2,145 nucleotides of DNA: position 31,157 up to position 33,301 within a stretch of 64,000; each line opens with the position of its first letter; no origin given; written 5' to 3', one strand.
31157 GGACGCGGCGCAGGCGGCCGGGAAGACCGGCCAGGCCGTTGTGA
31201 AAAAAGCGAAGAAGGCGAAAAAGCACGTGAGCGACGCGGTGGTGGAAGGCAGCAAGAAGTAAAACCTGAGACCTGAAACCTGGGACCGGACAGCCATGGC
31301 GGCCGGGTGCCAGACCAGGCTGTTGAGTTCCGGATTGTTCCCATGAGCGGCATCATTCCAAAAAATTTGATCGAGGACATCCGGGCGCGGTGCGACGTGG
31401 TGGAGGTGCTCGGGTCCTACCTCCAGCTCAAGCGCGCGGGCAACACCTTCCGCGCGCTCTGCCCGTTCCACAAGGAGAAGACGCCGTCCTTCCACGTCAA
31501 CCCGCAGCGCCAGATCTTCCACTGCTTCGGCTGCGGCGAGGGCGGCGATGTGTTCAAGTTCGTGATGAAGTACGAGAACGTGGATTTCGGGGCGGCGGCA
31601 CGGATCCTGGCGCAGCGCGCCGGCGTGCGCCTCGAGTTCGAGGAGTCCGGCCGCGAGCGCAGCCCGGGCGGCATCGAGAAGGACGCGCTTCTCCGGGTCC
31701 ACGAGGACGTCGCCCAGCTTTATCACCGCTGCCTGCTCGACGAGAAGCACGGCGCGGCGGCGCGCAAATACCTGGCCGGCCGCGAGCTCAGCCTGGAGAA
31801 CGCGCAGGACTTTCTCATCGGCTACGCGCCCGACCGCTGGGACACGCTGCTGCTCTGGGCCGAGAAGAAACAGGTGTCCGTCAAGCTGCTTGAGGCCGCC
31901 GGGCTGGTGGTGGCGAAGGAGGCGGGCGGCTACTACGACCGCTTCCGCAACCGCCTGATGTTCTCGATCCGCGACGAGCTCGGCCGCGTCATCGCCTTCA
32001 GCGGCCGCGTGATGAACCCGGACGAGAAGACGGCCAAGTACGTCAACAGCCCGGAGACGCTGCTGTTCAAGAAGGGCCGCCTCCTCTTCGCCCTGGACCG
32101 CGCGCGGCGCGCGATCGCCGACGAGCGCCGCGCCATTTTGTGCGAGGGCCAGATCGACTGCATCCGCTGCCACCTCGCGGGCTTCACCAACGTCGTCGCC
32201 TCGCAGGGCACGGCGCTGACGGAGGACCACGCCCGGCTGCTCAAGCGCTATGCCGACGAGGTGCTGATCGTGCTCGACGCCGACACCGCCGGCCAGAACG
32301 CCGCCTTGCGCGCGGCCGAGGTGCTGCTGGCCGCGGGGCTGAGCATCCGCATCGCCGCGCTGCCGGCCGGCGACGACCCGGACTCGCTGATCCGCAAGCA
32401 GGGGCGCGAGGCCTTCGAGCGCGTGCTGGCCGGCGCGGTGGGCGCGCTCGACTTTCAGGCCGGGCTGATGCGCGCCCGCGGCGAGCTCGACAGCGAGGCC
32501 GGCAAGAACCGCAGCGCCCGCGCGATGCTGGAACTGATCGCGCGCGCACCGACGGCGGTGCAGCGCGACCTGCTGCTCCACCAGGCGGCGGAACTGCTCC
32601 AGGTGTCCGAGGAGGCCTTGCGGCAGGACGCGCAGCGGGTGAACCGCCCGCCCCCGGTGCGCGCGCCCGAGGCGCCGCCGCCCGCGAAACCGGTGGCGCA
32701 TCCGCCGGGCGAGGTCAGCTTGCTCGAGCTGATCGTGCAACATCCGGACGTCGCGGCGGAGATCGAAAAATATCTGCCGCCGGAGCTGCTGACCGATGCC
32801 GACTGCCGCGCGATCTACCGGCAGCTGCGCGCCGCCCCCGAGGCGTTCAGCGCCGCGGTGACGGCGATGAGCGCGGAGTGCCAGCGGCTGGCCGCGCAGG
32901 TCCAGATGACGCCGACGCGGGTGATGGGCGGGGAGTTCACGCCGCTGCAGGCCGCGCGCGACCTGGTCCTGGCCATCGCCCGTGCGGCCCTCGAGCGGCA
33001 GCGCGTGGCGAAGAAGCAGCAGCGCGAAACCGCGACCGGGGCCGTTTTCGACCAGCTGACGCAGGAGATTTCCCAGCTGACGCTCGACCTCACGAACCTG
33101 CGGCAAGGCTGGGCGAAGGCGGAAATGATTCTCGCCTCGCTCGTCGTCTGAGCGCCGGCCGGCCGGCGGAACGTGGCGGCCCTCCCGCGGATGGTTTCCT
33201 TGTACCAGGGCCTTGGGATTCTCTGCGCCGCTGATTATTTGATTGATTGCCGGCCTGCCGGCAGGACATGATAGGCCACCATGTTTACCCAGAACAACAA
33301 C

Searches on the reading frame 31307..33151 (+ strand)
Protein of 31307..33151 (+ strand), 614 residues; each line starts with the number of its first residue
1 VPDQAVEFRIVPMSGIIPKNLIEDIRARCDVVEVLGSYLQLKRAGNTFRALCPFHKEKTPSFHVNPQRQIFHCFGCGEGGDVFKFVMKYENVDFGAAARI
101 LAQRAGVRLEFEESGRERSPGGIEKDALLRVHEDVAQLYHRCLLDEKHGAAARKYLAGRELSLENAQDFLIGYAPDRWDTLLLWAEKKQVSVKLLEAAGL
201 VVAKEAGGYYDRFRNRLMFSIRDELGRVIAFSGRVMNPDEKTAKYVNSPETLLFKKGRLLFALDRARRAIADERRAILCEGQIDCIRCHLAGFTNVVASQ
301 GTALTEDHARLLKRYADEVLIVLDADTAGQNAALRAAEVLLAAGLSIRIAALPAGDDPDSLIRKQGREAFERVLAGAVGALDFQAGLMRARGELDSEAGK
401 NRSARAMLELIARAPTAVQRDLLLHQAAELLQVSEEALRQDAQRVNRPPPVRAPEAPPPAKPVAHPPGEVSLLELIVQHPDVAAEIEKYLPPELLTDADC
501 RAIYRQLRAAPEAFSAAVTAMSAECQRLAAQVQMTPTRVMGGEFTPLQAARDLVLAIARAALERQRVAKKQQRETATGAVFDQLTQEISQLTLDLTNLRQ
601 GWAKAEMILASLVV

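Call 32: search_protein_families(library=pfam, proteins=[window:31307-33151:+], max_evalue=0.0001)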
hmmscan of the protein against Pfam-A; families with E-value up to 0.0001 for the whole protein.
window:31307-33151:+ (614 aa): 7 families
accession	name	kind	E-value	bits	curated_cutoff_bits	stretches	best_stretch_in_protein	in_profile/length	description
PF08275.17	DNAG_N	-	1.4e-39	135.5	26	1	139-266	1-127/128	DNA primase catalytic core, N-terminal domain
PF01807.25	Zn_ribbon_DnaG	-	1.9e-36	124.3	24.9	1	18-112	2-96/98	CHC2 zinc finger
PF13155.12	Toprim_2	-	3.1e-21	76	22.1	1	277-361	1-87/88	Toprim-like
PF13662.12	Toprim_4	-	3.5e-18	66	25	1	275-350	2-84/85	Toprim domain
PF01751.28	Toprim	-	1.5e-13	51.2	23.1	1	276-349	2-93/96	Toprim domain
PF13362.12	Toprim_3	-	1.3e-09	38.8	27.2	1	276-368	2-95/95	Toprim domain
PF10410.14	DnaB_bind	-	4.5e-08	33.7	20.6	1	388-436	8-56/56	DnaB-helicase binding domain of primase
